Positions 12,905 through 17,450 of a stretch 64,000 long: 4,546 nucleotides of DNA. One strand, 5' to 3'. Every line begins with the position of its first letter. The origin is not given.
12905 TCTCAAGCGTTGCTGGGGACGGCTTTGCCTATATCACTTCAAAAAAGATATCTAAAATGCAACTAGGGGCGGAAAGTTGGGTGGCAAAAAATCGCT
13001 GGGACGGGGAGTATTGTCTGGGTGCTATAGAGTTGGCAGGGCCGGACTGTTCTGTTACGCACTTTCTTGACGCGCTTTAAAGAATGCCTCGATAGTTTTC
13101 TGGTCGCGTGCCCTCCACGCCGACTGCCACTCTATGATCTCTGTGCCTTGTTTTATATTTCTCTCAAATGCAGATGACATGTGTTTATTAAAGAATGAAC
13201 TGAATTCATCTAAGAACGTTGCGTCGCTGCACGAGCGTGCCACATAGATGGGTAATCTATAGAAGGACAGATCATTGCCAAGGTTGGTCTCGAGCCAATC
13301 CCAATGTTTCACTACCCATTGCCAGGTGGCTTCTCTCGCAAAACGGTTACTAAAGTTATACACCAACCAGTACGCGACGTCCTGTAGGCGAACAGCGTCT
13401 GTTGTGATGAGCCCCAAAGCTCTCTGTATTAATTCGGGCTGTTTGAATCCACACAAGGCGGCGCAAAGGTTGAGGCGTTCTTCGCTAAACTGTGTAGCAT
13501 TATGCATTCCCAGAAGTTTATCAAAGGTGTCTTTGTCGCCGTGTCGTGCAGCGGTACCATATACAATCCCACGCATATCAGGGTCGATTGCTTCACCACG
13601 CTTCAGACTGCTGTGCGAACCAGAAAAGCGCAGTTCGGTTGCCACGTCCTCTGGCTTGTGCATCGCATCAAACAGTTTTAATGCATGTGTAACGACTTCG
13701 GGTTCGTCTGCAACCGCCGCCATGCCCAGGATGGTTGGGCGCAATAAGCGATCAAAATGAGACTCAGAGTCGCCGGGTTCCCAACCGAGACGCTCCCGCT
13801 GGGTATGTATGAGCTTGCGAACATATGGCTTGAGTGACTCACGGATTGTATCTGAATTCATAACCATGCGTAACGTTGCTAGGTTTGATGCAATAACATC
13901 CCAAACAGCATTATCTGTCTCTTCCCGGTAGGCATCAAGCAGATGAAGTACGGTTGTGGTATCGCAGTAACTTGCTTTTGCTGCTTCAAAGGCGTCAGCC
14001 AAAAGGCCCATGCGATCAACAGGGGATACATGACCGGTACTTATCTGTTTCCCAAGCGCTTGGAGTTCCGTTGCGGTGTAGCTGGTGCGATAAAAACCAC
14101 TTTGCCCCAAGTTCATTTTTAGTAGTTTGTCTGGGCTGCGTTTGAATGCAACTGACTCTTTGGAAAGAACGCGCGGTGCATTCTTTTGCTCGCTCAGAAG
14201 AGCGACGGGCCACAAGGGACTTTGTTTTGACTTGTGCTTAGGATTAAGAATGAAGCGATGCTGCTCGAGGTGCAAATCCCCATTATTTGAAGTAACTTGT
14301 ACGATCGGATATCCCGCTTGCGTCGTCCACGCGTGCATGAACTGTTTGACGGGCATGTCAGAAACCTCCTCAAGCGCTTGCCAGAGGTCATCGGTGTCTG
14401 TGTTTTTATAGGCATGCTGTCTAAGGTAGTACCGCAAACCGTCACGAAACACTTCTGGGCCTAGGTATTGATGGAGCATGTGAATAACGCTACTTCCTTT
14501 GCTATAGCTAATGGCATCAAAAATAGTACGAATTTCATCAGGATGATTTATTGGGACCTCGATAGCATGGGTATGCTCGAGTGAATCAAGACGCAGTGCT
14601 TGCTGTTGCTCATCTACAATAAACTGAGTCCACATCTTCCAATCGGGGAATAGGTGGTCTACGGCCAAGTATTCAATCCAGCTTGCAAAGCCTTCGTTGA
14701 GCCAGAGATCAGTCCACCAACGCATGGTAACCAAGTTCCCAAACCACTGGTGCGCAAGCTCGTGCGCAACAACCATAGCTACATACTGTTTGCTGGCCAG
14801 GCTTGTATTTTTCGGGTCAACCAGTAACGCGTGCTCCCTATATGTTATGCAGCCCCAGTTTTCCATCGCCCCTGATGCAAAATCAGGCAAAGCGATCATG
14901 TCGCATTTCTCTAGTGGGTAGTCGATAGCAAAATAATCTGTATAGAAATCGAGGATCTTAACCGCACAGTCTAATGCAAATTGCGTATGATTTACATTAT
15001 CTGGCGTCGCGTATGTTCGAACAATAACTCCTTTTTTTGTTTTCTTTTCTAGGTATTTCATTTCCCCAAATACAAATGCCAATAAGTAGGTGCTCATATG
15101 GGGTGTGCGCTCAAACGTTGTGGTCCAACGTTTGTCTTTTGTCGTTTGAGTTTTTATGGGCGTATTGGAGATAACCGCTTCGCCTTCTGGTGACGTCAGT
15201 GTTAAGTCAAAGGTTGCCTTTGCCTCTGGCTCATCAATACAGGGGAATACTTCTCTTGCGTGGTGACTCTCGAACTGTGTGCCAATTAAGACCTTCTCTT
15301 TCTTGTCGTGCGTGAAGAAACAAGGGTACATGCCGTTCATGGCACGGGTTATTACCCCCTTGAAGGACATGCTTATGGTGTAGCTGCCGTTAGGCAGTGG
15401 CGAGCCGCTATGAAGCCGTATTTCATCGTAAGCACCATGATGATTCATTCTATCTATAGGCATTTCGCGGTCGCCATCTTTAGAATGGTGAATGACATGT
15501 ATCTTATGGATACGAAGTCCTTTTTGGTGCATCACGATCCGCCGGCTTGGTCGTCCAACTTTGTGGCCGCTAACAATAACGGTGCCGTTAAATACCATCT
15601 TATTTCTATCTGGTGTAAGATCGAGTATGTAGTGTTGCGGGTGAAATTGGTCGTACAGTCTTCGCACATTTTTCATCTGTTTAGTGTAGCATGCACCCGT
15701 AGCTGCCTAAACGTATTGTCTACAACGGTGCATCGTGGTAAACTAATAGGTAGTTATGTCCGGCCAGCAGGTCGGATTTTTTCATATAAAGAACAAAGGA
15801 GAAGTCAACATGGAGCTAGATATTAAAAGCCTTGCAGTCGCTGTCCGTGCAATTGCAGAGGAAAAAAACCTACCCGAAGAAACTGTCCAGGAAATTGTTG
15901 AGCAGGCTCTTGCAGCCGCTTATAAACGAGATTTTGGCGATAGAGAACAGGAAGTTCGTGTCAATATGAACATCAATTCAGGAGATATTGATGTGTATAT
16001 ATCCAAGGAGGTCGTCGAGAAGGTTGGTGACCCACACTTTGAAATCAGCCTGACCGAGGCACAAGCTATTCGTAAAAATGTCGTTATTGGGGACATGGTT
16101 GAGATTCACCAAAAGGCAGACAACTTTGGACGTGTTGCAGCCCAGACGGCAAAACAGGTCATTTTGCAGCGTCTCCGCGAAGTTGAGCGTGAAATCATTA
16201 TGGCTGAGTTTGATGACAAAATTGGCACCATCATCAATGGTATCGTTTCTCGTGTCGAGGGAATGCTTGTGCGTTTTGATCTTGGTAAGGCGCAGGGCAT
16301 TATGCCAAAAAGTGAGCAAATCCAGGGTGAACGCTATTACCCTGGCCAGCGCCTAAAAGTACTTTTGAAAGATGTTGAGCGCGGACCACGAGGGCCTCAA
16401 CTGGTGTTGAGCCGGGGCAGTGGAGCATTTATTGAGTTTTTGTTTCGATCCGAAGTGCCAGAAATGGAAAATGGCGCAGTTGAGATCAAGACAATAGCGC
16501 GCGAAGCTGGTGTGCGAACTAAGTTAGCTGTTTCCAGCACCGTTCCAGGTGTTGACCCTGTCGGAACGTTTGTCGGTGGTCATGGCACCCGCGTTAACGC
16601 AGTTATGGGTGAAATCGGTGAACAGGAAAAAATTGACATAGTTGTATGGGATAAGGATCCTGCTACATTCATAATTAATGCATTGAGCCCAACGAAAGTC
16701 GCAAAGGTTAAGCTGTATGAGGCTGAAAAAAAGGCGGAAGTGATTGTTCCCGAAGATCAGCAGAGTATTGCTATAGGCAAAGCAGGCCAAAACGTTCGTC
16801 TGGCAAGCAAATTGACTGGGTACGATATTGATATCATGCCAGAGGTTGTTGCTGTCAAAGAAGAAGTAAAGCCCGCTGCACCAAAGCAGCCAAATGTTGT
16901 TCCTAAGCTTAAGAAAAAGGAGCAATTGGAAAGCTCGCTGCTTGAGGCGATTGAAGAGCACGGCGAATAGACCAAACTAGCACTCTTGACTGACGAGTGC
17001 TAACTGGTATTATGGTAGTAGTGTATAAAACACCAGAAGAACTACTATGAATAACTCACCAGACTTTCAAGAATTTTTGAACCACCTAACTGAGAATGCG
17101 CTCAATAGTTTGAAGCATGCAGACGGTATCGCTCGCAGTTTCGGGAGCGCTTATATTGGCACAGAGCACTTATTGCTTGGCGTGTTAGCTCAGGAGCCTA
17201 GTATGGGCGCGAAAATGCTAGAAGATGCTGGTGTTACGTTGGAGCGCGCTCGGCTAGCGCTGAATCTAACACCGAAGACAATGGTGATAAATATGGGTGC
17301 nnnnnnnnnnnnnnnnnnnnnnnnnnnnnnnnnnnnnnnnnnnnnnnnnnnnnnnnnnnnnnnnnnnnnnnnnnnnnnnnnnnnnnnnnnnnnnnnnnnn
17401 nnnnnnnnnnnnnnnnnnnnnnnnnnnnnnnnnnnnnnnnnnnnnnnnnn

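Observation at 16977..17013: Near-perfect CIRCE (HrcA operator) superimposed on the clpC promoter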

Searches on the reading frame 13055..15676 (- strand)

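Call 7: search_protein_families(library=pfam, proteins=[window:13055-15676:-])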
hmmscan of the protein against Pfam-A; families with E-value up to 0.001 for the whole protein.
window:13055-15676:- (873 aa): 3 families
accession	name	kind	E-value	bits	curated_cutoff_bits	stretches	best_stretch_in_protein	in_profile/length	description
PF01433.26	Peptidase_M1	-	1.9e-91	306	27.7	1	233-450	1-218/218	Peptidase family M1 domain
PF11838.14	ERAP1_C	-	5.4e-76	256.5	38.2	1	519-849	2-317/318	ERAP1-like C-terminal domain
PF17900.6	Peptidase_M1_N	-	2.4e-44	152.1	25.8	1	12-198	1-186/186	Peptidase M1 N-terminal domain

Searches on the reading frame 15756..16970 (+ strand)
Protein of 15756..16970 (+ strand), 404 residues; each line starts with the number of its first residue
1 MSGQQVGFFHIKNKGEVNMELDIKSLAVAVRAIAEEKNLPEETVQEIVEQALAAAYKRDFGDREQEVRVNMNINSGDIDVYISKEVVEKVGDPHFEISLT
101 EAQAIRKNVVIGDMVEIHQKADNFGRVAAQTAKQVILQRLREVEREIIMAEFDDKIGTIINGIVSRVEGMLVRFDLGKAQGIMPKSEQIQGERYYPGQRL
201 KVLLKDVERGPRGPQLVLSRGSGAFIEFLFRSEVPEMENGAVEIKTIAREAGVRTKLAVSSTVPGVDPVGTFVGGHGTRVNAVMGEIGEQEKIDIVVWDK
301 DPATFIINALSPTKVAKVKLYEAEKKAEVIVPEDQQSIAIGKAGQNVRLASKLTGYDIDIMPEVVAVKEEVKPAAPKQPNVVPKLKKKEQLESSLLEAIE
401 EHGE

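Call 7: search_protein_families(library=pfam, proteins=[window:15756-16970:+])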
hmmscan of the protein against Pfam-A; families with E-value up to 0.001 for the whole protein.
window:15756-16970:+ (404 aa): 5 families
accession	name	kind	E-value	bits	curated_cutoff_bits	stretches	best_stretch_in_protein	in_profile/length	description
PF08529.16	NusA_N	-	9.8e-37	126.3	23.8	1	27-146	3-119/119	NusA N-terminal domain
PF13184.12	KH_5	-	8e-21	74.4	27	1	251-319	1-68/69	NusA-like KH domain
PF23095.1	KH_NusA_C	-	6e-07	29.9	34.2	1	333-360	7-34/59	Transcription termination/antitermination protein NusA, KH domain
PF00575.29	S1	-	1.6e-06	28.8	22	1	154-216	2-71/74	S1 RNA binding domain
PF07650.23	KH_2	-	0.00084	19.6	22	1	314-360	14-60/78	KH domain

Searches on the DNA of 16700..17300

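Call 46: search_rna_families(source=window, start=16700, end=17300, threshold=evalue, max_evalue=1)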
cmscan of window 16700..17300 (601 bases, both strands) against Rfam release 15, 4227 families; matches with E-value up to 1: 0.
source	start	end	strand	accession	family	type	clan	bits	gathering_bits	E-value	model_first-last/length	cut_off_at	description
